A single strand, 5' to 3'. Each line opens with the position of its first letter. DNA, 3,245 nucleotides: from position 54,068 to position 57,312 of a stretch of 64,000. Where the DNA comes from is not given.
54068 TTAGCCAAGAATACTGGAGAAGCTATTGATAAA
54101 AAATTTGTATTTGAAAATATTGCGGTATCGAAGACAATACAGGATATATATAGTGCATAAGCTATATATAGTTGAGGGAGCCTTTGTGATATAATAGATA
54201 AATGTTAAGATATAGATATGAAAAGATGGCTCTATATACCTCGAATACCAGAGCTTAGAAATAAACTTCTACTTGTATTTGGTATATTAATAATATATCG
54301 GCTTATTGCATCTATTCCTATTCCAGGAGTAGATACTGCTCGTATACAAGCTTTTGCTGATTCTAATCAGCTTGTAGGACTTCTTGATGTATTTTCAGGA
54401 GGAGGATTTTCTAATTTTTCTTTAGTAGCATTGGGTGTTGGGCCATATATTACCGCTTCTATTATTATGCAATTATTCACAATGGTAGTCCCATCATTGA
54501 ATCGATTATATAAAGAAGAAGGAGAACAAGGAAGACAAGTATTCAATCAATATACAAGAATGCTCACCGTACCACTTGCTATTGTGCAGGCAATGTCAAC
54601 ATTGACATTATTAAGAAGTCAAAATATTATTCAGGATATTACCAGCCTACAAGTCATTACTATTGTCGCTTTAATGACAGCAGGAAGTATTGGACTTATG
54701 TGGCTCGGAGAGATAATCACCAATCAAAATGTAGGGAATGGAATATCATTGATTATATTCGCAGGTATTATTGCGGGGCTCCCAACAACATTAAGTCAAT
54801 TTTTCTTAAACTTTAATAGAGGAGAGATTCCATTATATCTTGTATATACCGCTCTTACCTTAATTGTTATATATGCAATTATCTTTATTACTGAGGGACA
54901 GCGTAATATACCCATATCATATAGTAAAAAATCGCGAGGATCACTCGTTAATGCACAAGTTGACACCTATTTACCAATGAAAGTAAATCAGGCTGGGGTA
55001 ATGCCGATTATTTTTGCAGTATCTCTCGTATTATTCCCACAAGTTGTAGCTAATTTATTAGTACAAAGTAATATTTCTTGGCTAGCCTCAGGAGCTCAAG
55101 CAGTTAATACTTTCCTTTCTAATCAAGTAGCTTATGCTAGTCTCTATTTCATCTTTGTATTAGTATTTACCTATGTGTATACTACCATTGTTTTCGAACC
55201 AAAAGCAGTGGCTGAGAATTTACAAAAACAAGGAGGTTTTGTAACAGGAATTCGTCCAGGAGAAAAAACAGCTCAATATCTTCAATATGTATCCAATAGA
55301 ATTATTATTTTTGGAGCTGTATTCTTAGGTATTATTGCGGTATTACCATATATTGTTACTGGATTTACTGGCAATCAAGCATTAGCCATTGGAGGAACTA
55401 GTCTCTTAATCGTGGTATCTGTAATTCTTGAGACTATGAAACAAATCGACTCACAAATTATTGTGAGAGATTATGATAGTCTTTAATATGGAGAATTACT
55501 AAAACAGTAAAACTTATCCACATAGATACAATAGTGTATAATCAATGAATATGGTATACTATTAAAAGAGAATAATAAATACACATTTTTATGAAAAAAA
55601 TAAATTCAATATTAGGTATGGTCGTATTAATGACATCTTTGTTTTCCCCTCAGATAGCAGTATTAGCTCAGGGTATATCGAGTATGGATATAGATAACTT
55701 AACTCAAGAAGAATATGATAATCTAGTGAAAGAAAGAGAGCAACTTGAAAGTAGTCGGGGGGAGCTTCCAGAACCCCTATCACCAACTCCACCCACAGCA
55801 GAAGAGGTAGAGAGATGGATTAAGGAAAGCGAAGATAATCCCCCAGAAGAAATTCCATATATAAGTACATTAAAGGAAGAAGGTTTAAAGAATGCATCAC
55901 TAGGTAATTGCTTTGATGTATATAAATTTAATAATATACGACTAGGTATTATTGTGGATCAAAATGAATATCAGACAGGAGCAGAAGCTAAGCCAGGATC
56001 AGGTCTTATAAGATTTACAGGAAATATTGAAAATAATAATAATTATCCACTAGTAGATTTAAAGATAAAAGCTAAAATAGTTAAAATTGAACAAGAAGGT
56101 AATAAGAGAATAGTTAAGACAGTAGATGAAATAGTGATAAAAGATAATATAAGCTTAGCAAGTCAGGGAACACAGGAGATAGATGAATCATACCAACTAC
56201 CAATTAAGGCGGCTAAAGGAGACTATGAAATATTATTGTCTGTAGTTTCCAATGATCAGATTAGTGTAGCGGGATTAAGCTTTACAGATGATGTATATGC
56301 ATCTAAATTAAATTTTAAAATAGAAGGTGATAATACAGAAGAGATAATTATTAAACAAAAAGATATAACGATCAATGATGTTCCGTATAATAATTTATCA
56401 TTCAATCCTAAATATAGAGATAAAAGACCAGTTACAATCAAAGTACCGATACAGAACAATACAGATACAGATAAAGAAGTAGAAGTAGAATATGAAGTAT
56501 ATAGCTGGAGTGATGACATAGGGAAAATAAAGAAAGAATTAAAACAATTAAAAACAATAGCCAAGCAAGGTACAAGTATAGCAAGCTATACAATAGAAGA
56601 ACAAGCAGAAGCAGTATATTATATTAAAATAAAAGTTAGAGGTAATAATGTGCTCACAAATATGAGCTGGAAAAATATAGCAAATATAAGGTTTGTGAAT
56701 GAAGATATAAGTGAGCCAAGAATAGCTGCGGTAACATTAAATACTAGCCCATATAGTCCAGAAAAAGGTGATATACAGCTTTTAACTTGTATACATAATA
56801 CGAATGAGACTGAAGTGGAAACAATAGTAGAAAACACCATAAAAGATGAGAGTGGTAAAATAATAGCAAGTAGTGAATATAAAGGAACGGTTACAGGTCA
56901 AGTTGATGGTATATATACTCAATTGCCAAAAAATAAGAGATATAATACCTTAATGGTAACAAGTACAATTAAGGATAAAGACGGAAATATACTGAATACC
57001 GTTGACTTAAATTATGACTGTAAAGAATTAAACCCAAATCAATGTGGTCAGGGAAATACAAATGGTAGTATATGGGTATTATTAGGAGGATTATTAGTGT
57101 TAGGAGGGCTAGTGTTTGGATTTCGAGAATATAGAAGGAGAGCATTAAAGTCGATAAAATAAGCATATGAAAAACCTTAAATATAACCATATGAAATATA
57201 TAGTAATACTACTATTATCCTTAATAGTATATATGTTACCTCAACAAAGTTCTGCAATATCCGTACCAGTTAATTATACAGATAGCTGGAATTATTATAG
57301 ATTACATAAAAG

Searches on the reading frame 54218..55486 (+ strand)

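Call 10: search_protein_families(library=pfam, proteins=[window:54218-55486:+], max_evalue=0.01)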
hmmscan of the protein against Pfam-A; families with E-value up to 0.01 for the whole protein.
window:54218-55486:+ (422 aa): 1 family
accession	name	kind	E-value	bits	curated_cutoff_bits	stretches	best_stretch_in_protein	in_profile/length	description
PF00344.25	SecY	-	1.2e-101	340.5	32.2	1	68-407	1-306/306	SecY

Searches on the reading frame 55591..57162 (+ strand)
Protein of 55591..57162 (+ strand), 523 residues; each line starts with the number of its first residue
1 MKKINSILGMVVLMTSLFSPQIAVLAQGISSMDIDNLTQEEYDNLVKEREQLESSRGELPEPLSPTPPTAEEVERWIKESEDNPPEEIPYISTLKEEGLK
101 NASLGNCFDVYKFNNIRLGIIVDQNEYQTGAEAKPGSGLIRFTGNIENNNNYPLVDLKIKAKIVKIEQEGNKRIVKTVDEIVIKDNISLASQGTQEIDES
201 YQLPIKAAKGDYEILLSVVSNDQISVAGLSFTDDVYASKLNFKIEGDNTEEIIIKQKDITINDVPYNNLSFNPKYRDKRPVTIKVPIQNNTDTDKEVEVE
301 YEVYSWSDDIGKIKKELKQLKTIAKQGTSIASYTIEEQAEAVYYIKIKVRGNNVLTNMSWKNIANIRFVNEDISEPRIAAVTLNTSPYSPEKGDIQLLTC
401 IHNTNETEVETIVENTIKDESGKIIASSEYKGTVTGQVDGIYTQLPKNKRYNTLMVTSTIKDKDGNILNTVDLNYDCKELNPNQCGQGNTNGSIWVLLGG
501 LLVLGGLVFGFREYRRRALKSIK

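Call 10: search_protein_families(library=pfam, proteins=[window:55591-57162:+], max_evalue=0.01)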
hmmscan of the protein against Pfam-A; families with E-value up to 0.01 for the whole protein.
window:55591-57162:+ (523 aa): 0 families

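Call 14: find_encoding_contigs(protein=window:55591-57162:+, flank=10000, max_places=6)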
Protein window:55591-57162:+ (523 aa): 2 contigs read that carry it; 2 places shown.
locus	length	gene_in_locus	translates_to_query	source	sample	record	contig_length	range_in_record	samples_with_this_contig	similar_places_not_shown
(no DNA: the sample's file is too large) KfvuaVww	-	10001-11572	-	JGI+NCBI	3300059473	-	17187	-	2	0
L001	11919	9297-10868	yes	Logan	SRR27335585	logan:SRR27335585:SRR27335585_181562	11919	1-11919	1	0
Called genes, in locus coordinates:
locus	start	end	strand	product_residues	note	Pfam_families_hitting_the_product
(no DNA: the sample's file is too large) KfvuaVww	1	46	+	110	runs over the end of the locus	PF00338:Ribosomal_S10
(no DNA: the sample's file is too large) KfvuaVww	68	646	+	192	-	PF00297:Ribosomal_L3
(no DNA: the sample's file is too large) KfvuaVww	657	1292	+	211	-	PF00573:Ribosomal_L4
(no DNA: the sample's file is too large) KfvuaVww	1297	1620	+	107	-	PF00276:Ribosomal_L23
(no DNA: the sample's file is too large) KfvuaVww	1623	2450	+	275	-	PF00181:Ribosomal_L2_N, PF03947:Ribosomal_L2_C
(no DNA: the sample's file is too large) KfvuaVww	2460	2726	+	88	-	PF00203:Ribosomal_S19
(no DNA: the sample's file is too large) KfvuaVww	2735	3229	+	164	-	PF00237:Ribosomal_L22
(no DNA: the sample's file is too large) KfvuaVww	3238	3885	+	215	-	PF07650:KH_2, PF05316:VAR1 (faint), PF00189:Ribosomal_S3_C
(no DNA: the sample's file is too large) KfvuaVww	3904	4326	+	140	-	PF00252:Ribosomal_L16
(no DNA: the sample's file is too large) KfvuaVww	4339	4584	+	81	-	PF00831:Ribosomal_L29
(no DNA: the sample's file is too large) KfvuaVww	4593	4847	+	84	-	PF00366:Ribosomal_S17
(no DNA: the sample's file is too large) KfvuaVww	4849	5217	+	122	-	PF00238:Ribosomal_L14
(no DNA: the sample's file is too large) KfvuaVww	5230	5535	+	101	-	PF00467:KOW, PF17136:ribosomal_L24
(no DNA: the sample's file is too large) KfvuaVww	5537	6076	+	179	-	PF00281:Ribosomal_L5, PF00673:Ribosomal_L5_C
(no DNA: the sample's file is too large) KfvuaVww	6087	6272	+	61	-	PF00253:Ribosomal_S14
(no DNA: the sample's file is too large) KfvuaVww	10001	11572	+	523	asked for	-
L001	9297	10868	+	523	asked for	-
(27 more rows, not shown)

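Call 15: find_homologous_proteins(query=window:55591-57162:+, max_evalue=0.00001)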
Query window:55591-57162:+ (523 aa): 35 proteins with E <= 0.00001 among 8000 candidates.
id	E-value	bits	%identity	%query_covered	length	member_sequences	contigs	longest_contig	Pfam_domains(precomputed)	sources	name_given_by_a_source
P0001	0.0e+0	1146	100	100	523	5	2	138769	-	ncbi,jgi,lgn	jgi:hypothetical protein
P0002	8.8e-215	732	68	99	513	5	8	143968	-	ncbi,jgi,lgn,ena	-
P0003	3.9e-213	727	68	99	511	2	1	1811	-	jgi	-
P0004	6.6e-213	726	68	99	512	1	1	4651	-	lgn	-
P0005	2.4e-207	708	64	99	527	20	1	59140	-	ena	-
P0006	8.5e-195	666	62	99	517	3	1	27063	-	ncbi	-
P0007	6.0e-194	663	62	99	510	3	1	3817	-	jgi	-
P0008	1.4e-191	656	62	99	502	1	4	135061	-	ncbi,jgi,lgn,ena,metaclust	jgi:hypothetical protein|metaclust:\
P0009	4.4e-188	644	62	93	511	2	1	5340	-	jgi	jgi:hypothetical protein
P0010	7.0e-187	640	59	99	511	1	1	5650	-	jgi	jgi:hypothetical protein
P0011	3.3e-180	618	58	99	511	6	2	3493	-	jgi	jgi:uncharacterized protein YcfL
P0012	5.1e-179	614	66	82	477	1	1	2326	-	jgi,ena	jgi:hypothetical protein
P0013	4.8e-178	611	63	81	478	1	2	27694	-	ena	-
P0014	3.0e-175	602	60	88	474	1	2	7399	-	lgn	-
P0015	2.3e-174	599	63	81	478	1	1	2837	-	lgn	-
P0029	2.4e-137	477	53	82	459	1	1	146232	-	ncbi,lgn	-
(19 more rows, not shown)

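Call 17: find_related_loci(query=A1, collection=metagenome_contigs, flank=6000)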
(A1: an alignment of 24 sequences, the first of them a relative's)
Query A1 (523 aa) in metagenome_contigs; peptide patterns used: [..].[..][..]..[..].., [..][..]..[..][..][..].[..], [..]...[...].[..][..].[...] (x = any residue, [..] = any of these).
355 stretches matched a pattern; 9 encode a relative of the query (tblastn E <= 1e-3); 9 distinct loci.
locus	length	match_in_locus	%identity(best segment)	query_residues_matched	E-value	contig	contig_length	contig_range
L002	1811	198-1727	68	1-519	0e+0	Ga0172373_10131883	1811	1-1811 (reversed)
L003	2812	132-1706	64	1-519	0e+0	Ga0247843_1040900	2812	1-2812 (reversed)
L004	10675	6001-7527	64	1-519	0e+0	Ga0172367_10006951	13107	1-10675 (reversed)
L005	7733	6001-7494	62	1-517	0e+0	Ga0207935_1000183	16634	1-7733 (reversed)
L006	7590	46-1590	62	1-519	0e+0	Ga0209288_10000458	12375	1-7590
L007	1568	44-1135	79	160-523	0e+0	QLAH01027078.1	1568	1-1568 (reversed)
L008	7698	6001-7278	53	90-516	3e-151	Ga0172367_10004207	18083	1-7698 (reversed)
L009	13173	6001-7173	30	94-486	2e-55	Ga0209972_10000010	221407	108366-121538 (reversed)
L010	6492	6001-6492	53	6-180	1e-52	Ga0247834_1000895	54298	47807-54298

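Call 21: find_encoding_contigs(protein=P0002, flank=10000, max_places=3)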
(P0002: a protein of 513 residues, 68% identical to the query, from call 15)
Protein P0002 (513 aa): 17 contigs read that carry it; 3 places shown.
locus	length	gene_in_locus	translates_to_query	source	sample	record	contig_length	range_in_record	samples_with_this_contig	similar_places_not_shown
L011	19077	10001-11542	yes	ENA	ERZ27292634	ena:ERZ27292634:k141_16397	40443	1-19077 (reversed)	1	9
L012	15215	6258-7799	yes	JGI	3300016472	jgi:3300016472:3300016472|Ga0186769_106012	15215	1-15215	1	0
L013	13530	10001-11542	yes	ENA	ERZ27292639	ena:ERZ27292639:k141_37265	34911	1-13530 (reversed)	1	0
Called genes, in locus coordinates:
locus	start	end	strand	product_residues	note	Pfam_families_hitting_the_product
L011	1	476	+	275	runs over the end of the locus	PF00181:Ribosomal_L2_N, PF03947:Ribosomal_L2_C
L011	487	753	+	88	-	PF00203:Ribosomal_S19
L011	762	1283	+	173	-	PF00237:Ribosomal_L22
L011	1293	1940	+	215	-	PF05316:VAR1 (faint), PF07650:KH_2, PF00189:Ribosomal_S3_C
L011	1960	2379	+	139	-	PF00252:Ribosomal_L16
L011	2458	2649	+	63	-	PF00831:Ribosomal_L29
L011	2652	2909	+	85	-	PF00366:Ribosomal_S17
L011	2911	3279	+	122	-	PF00238:Ribosomal_L14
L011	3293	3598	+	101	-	PF00467:KOW, PF17136:ribosomal_L24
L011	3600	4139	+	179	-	PF00281:Ribosomal_L5, PF00673:Ribosomal_L5_C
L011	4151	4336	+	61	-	PF00253:Ribosomal_S14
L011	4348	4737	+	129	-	PF00410:Ribosomal_S8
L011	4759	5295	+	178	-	PF00347:Ribosomal_L6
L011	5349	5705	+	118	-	PF00861:Ribosomal_L18p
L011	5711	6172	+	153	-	PF00333:Ribosomal_S5, PF03719:Ribosomal_S5_C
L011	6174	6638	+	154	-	-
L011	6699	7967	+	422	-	PF00344:SecY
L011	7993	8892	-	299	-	PF01544:CorA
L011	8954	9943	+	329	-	PF01479:S4, PF00849:PseudoU_synth_2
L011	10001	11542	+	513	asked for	-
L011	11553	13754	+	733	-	PF25788:Ig_Rha78A_N (weak)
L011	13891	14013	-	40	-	-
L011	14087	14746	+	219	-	PF01386:Ribosomal_L25p, PF14693:Ribosomal_TL5_C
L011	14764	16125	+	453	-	-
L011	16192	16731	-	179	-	-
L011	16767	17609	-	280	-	PF17827:PrmC_N, PF06325:PrmA (weak), PF05175:MTS, PF13847:Methyltransf_31 (weak), PF08242:Methyltransf_12 (weak), PF13649:Methyltransf_25 (weak)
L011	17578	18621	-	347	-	PF03462:PCRF, PF16326:ABC_tran_CTD (faint), PF00472:RF-1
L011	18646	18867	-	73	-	PF01197:Ribosomal_L31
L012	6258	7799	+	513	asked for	-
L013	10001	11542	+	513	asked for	-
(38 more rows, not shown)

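Call 22: find_encoding_contigs(protein=P0008, flank=10000, max_places=3)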
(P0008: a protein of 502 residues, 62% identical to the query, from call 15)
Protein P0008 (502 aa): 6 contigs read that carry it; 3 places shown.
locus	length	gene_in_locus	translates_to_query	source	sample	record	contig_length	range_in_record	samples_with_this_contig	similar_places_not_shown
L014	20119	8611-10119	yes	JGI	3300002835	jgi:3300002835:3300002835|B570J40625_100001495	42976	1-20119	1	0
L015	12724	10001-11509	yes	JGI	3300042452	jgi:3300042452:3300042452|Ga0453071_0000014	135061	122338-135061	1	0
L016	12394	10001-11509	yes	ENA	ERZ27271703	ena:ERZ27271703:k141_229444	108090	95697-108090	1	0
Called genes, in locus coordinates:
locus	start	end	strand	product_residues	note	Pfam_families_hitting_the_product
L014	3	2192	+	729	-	?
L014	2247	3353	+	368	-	PF03033:Glyco_transf_28, PF04101:Glyco_tran_28_C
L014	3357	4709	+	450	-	PF01225:Mur_ligase, PF08245:Mur_ligase_M, PF02875:Mur_ligase_C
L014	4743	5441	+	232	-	PF01255:Prenyltransf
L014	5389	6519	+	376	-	PF00483:NTP_transferase, PF12804:NTP_transf_3, PF22640:ManC_GMP_beta-helix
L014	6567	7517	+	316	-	PF02618:YceG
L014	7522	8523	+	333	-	PF13524:Glyco_trans_1_2 (faint)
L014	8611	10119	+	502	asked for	-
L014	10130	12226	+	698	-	PF00041:fn3 (faint), PF25788:Ig_Rha78A_N (weak)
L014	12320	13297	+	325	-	PF01073:3Beta_HSD, PF01370:Epimerase, PF02719:Polysacc_synt_2, PF04321:RmlD_sub_bind, PF07993:NAD_binding_4 (weak), PF16363:GDP_Man_Dehyd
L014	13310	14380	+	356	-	PF00483:NTP_transferase, PF12804:NTP_transf_3 (weak), PF00132:Hexapep (faint), PF25084:LbH_EIF2B, PF25087:GMPPB_C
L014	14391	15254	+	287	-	PF00483:NTP_transferase, PF12804:NTP_transf_3 (weak)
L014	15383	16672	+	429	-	PF03781:FGE-sulfatase (weak)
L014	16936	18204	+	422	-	PF05697:Trigger_N, PF00254:FKBP_C, PF05698:Trigger_C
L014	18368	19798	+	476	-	PF03772:Competence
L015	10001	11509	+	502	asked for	-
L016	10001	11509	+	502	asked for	-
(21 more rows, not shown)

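Call 23: find_encoding_contigs(protein=P0029, flank=10000, max_places=3)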
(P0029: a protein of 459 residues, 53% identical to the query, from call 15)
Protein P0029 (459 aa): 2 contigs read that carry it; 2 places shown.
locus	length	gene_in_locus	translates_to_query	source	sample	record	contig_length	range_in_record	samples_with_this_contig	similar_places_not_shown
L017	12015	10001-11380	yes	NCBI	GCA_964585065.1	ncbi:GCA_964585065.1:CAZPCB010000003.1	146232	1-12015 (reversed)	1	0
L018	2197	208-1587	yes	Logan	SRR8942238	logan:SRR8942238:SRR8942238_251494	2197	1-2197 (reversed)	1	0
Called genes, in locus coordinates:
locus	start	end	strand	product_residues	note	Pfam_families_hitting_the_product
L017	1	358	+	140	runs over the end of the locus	PF00252:Ribosomal_L16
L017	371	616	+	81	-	PF00831:Ribosomal_L29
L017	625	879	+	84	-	PF00366:Ribosomal_S17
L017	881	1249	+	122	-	PF00238:Ribosomal_L14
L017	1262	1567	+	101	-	PF00467:KOW, PF17136:ribosomal_L24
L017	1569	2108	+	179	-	PF00281:Ribosomal_L5, PF00673:Ribosomal_L5_C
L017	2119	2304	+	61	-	PF00253:Ribosomal_S14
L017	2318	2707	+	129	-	PF00410:Ribosomal_S8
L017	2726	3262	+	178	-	PF00347:Ribosomal_L6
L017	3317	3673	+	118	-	PF00861:Ribosomal_L18p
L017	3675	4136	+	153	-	PF00333:Ribosomal_S5, PF03719:Ribosomal_S5_C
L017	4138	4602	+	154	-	-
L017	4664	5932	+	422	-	PF00344:SecY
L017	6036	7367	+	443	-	-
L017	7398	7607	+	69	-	-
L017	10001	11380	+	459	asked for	-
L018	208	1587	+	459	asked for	-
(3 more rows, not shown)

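Call 25: find_related_loci(query=A1, collection=genome_contigs, flank=10000)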
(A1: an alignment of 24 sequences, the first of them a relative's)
Query A1 (523 aa) in genome_contigs; peptide patterns used: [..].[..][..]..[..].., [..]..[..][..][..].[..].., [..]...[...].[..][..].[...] (x = any residue, [..] = any of these).
184 stretches matched a pattern; 9 encode a relative of the query (tblastn E <= 1e-3); 8 distinct loci.
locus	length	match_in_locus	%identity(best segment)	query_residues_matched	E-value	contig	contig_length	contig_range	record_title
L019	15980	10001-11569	93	1-523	0e+0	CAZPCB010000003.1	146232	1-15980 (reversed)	MAG TPA_asm: uncultured Candidatus Saccharibacteria bacterium isolate binchicken_co298_492 genome assembly, contig: NODE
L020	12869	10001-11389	61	11-485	0e+0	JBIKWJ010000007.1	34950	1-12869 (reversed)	MAG: Candidatus Paceibacteria bacterium isolate ME2015-09-13_3300035666_group6_bin143 Rohwer_bin1534_scaffold_789_c1, wh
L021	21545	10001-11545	62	1-519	0e+0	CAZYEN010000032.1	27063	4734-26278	MAG TPA_asm: uncultured Candidatus Saccharibacteria bacterium isolate binchicken_co216_135 genome assembly, contig: k141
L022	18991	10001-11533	68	1-519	0e+0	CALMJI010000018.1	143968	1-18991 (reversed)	MAG TPA_asm: uncultured bacterium isolate SRR5997543_bin.20_CONCOCT_v1.1_MAG genome assembly, contig: ERZ795114.5, whole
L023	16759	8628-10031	45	1-519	3e-131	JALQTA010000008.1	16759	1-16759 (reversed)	MAG: Candidatus Paceibacterota bacterium isolate BSH.5 NODE_8_length_16759_cov_6.987232, whole genome shotgun sequence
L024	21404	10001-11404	33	11-509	1e-76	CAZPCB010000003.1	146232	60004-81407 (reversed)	MAG TPA_asm: uncultured Candidatus Saccharibacteria bacterium isolate binchicken_co298_492 genome assembly, contig: NODE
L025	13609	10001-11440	31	1-522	4e-76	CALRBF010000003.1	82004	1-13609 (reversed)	MAG: Parcubacteria group bacterium isolate ZE-Oct18-75 genome assembly, contig: ZE-Oct18-C103, whole genome shotgun sequ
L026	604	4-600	51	216-410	4e-60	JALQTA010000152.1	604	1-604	MAG: Candidatus Paceibacterota bacterium isolate BSH.5 NODE_154_length_604_cov_1.537002, whole genome shotgun sequence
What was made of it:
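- Tried and rejected: Both large-collection scans were spent on orthologous loci (calls 17, 25), so the 16-mer could not be scanned through GTDB or the metagenomes.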

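Call 57: predict_structure(alignment_id=A1)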
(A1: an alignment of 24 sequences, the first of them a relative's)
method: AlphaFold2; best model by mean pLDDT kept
length: 523 residues; sequences in the alignment: 24
mean_pLDDT: 78.0   pTM: 0.69
mean pLDDT of the five models: 78.0, 75.6, 74.5, 72.9, 70.9
residues with pLDDT >= 90: 169; 70-90: 208; 50-70: 86; < 50: 60
segments of 3 or more residues with pLDDT < 50: 15-33, 56-68, 225-234, 307-310, 488-495
pLDDT, mean of each block of 10 residues (from residue 1): 52 49 32 60 80 53 42 65 61 92 85 79 89 77 93 88 86 83 91 94 90 87 48 60 89 89 76 67 93 93 66 79 95 86 86 77 84 85 83 81 87 96 96 91 88 93 92 90 67 52 71 73 50
secondary structure, 60 per line:
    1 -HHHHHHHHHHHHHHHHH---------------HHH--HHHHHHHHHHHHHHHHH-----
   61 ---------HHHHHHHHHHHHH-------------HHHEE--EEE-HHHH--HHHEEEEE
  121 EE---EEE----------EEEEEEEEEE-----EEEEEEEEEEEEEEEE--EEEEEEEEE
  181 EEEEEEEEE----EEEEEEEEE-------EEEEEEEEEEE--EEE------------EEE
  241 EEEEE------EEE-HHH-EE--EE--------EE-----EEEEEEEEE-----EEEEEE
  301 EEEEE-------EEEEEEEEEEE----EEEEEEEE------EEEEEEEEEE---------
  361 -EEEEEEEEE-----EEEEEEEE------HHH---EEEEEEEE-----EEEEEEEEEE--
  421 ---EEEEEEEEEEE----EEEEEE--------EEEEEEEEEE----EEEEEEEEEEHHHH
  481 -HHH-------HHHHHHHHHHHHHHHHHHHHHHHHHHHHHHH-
elements in order: H2-18 H39-55 H70-82 E103-105 H107-110 E116-122 E126-128 E139-148 E154-169 E172-189 E194-202 E210-220 E223-225 E238-245 E252-254 E281-289 E295-305 E313-323 E328-335 E342-351 E362-370 E376-383 E396-403 E409-418 E424-434 E439-444 E453-462 E467-476 H477-480 H492-522

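Call 59: fold_search(model_id=the predicted structure, library=pdb)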
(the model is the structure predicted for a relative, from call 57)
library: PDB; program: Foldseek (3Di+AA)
matches with E <= 10: 1912; with E <= 0.001: 467
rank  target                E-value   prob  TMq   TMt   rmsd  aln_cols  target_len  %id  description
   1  4kkp_B                1.5e-10  1.00  0.25  0.44   9.3       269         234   17  Crystal structure of Vibrio cholerae RbmA (crystal form 2) (released 2013-05-22)
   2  9ijj_C                2.9e-10  1.00  0.17  0.10  92.7       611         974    8  In situ structure of the central apparatus in mouse sperm axoneme. (released 2025-06-04)
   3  4mmz_A                4.0e-10  1.00  0.18  0.11  26.0       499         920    9  Integrin AlphaVBeta3 ectodomain bound to an antagonistic tenth domain of Fibronectin (released 2014-03-26)
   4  4kkp_A                5.8e-10  1.00  0.25  0.43   9.2       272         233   16  Crystal structure of Vibrio cholerae RbmA (crystal form 2) (released 2013-05-22)
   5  4be6_A                1.9e-09  1.00  0.25  0.45   9.0       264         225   17  V. cholera biofilm scaffolding protein RbmA (released 2013-12-18)
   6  7som_D                1.9e-09  1.00  0.14  0.06  28.0       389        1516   10  Ciliary C2 central pair apparatus isolated from Chlamydomonas reinhardtii (released 2022-04-13)
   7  7sqc_T2               5.2e-09  1.00  0.14  0.13  40.9       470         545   10  Ciliary C1 central pair apparatus isolated from Chlamydomonas reinhardtii (released 2022-04-13)
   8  4be5_A                7.4e-09  1.00  0.25  0.44   9.5       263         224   16  V. cholera biofilm scaffolding protein RbmA (released 2013-12-18)
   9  8csw                  7.8e-09  1.00  0.19  0.15  18.2       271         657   10  Local refinement of protein 4.2 in Class 2 of erythrocyte ankyrin-1 complex (released 2022-07-20)
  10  7sqc_F0               7.8e-09  1.00  0.15  0.23  29.5       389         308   11  Ciliary C1 central pair apparatus isolated from Chlamydomonas reinhardtii (released 2022-04-13)
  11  5g50_B                8.7e-09  1.00  0.24  0.43   9.3       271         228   17  Vibrio cholerae scaffolding protein RbmA in complex with magnesium. (released 2017-11-29)
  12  9ijj_P                1.1e-08  1.00  0.15  0.14  31.9       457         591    7  In situ structure of the central apparatus in mouse sperm axoneme. (released 2025-06-04)
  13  1jv2_A                1.2e-08  1.00  0.17  0.11  25.7       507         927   10  CRYSTAL STRUCTURE OF THE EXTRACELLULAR SEGMENT OF INTEGRIN ALPHAVBETA3 (released 2001-10-17)
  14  4kkr_A                1.3e-08  1.00  0.25  0.45   8.9       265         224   16  Crystal structure of Vibrio cholerae RbmA (crystal form 3) (released 2013-05-22)
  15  8ayh_B                1.5e-08  1.00  0.19  0.12  28.5       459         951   10  Structure of Complement C5 in Complex with small molecule inhibitor and CVF (released 2022-12-21)
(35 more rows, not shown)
